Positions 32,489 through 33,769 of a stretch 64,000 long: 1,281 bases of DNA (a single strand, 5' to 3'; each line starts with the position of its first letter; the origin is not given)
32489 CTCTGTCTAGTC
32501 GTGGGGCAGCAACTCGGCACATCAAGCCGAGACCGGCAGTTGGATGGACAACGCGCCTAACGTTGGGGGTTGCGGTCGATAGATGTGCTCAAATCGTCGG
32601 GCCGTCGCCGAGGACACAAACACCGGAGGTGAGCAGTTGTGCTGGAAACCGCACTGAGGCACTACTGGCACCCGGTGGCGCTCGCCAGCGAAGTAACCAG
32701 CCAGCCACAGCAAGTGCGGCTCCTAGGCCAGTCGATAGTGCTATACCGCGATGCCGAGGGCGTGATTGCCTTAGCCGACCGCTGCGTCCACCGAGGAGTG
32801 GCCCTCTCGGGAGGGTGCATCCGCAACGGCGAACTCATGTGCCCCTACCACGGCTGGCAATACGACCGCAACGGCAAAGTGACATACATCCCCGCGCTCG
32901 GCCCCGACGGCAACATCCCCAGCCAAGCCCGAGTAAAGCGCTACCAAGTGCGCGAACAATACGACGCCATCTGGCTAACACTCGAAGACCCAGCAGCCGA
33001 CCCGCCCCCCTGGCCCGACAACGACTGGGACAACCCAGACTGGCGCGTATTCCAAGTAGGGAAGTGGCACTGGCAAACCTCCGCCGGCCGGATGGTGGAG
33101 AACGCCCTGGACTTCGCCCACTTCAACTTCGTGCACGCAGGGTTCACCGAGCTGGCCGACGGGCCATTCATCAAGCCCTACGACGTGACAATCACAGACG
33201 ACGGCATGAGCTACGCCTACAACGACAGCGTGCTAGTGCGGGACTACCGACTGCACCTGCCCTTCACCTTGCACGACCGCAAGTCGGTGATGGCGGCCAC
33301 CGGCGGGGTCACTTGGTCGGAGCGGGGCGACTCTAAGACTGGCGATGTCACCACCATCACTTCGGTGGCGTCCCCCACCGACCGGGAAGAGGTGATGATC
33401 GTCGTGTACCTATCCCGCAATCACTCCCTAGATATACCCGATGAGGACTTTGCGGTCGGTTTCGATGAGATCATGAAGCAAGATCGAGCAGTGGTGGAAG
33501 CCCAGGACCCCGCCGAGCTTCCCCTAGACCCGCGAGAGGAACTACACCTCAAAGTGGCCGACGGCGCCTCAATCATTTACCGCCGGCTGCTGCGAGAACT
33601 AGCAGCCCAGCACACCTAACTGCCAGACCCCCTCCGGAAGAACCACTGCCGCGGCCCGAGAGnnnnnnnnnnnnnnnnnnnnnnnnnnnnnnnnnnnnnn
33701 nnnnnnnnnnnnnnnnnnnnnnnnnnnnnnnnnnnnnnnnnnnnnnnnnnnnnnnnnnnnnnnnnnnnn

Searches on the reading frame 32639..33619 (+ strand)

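Call 9: search_protein_families(library=pfam, proteins=[window:32639-33619:+], max_evalue=0.01)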
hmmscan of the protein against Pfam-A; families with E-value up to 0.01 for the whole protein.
window:32639-33619:+ (326 aa): 3 families
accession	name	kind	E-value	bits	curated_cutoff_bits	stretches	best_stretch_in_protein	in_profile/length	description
PF00355.32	Rieske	-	1.3e-21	76.7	20.3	1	10-89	2-83/88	Rieske [2Fe-2S] domain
PF19112.6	VanA_C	-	4.7e-17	63.2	23.5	1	145-323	1-192/193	Vanillate O-demethylase oxygenase C-terminal domain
PF19298.5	KshA_C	-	0.00041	20.9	23.3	1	118-174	5-66/207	3-Ketosteroid 9alpha-hydroxylase C-terminal domain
